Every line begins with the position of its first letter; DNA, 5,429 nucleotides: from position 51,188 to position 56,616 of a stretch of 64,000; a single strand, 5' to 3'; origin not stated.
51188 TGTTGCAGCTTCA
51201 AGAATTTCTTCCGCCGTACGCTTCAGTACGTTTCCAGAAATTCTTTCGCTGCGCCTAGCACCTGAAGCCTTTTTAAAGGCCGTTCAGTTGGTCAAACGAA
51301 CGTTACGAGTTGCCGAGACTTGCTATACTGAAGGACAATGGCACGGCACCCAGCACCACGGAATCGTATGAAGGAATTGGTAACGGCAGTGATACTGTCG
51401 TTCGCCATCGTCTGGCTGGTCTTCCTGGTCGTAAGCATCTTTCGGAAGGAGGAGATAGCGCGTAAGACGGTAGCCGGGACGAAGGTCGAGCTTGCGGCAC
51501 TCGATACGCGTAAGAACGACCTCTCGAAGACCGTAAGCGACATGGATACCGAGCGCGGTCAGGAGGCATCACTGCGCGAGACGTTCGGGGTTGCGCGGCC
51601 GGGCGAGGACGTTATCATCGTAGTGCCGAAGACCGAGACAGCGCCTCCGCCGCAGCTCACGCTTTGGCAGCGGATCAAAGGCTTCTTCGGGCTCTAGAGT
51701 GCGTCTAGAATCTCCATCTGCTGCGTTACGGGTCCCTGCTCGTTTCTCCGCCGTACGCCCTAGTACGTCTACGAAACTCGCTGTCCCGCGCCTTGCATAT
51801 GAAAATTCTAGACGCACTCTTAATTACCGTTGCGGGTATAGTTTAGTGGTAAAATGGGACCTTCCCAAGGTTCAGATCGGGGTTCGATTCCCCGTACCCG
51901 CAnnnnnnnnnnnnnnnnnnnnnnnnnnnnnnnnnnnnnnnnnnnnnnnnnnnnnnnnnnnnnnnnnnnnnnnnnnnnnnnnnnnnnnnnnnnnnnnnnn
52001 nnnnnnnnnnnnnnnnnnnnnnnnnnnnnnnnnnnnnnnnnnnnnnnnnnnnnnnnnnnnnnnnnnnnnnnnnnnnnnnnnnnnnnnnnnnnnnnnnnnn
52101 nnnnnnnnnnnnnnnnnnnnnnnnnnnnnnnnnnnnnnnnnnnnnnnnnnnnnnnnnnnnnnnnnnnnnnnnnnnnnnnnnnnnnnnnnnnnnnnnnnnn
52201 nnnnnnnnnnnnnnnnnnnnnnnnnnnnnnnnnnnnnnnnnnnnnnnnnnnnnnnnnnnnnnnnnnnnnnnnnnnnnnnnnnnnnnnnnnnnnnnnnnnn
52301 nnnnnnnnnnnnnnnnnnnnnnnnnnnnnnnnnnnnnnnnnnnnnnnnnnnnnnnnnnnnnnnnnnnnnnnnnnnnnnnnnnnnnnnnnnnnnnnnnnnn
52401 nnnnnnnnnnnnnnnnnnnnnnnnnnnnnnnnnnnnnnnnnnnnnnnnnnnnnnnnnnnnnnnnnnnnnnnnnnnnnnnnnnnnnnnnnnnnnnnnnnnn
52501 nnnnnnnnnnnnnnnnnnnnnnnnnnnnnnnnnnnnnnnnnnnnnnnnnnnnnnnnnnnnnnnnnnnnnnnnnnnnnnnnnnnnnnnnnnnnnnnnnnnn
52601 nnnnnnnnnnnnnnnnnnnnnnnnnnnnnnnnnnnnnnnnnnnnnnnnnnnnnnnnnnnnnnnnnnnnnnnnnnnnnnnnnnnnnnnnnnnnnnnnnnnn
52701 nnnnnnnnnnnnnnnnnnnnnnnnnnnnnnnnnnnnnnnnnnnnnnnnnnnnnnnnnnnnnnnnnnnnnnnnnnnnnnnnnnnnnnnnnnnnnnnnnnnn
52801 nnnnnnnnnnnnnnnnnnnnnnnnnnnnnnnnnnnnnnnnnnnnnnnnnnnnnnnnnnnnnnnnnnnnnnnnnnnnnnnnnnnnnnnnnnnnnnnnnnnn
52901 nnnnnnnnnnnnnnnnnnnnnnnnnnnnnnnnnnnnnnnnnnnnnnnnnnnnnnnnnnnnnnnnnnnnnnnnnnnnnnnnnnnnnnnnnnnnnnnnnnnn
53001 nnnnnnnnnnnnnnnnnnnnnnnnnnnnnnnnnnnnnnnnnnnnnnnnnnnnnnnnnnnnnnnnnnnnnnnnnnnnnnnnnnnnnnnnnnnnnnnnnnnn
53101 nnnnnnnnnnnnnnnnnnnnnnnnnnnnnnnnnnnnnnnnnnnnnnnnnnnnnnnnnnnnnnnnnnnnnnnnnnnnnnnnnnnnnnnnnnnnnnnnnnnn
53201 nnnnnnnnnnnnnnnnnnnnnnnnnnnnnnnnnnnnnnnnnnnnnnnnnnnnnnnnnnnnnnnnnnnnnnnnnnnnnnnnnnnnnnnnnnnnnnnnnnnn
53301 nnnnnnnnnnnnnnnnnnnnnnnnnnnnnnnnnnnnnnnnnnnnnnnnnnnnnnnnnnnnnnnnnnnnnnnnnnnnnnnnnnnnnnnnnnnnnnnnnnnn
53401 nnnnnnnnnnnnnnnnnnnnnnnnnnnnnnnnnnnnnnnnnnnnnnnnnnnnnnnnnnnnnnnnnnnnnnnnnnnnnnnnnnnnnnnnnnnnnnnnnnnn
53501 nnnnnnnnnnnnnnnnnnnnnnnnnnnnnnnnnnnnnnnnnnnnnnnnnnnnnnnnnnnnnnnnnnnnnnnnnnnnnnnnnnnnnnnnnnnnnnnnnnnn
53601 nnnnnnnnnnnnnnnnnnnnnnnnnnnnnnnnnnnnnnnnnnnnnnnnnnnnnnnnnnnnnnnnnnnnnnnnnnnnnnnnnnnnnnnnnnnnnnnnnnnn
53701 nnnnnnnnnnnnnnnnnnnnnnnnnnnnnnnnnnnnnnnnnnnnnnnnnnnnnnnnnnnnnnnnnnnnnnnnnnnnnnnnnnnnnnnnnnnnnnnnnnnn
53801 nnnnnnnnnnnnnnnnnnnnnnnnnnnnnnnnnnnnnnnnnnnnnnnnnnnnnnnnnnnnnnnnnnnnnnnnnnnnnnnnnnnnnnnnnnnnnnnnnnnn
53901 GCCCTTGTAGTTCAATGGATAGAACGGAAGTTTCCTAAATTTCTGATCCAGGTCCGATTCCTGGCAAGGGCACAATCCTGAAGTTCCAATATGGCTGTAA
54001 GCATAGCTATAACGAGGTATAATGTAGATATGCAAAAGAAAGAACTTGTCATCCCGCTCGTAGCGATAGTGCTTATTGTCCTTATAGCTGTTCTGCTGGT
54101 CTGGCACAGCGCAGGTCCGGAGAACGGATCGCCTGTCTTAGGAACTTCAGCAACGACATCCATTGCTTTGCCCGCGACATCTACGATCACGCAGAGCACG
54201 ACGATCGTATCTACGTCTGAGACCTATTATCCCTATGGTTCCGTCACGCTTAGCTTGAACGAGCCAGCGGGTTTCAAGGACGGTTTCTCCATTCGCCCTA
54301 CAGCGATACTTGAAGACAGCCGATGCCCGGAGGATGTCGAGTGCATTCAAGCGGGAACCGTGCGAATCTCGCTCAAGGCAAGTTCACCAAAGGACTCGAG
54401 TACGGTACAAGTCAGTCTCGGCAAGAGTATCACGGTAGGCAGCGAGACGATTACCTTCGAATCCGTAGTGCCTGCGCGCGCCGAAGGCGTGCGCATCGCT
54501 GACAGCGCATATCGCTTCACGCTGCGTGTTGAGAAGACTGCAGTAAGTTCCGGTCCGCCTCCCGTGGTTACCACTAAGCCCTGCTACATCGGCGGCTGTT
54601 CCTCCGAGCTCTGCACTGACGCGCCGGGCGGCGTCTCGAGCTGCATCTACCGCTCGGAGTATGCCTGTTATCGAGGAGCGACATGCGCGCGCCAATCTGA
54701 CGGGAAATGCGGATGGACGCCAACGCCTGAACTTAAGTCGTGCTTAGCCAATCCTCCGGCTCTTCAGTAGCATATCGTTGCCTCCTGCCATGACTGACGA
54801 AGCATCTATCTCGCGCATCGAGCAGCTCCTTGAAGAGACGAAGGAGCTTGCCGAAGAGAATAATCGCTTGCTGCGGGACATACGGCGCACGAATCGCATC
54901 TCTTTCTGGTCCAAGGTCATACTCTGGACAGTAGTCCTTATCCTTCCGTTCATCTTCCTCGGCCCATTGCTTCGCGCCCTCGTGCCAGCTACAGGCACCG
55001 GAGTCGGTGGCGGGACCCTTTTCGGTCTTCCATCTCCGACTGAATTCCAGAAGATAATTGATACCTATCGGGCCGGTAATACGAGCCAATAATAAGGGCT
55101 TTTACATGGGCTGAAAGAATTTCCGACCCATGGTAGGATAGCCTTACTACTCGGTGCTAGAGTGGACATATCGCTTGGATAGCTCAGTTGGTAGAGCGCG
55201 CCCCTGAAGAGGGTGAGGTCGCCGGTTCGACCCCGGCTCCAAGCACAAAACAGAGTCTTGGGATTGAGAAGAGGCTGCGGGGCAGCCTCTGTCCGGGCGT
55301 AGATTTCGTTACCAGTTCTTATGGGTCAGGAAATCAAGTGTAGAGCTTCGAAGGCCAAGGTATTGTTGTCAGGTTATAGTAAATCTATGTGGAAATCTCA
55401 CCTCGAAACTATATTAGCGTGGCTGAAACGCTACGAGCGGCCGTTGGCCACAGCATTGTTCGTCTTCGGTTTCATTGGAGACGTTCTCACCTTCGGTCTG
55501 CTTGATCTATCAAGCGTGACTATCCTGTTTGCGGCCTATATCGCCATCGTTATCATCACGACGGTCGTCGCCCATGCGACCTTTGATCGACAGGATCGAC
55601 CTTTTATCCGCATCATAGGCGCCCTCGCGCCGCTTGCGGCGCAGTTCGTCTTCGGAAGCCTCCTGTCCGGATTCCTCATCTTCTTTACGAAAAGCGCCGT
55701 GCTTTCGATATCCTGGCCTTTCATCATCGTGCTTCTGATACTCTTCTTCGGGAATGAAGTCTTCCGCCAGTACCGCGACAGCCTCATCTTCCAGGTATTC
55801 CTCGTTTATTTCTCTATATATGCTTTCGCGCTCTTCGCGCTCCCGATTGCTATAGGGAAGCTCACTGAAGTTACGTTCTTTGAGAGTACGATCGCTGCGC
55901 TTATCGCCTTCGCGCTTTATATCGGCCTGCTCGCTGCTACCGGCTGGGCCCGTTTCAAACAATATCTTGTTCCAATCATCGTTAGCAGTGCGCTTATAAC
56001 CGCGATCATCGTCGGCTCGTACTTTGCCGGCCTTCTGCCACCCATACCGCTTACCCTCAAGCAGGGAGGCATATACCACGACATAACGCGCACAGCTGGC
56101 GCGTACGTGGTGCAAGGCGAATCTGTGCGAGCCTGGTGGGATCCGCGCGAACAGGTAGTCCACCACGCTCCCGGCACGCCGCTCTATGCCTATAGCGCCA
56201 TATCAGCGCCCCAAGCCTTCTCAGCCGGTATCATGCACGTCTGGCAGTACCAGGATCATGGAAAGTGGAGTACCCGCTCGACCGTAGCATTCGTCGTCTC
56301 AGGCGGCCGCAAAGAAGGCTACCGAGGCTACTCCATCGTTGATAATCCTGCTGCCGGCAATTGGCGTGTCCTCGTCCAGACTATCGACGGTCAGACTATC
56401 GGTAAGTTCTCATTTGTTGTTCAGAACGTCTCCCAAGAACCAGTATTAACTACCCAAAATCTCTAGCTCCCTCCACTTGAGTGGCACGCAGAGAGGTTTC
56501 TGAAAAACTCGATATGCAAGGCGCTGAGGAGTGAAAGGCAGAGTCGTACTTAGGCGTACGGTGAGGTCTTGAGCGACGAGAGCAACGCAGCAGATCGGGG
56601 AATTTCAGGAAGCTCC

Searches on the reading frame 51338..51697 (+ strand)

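Call 63: search_protein_families(library=pfam, proteins=[window:51338-51697:+], max_evalue=0.001)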
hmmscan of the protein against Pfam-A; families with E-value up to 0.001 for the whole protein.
window:51338-51697:+ (119 aa): 1 family
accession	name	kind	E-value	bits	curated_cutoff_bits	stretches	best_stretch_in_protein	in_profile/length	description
PF04977.20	DivIC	-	0.00011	22.4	28.9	1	19-97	1-79/80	Septum formation initiator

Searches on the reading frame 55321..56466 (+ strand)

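Call 63: search_protein_families(library=pfam, proteins=[window:55321-56466:+], max_evalue=0.001)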
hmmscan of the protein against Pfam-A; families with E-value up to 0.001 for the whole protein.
window:55321-56466:+ (381 aa): 1 family
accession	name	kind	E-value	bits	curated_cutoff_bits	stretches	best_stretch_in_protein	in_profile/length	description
PF11141.13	DUF2914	-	1.4e-10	41.2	23.6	1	304-367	4-62/62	Protein of unknown function (DUF2914)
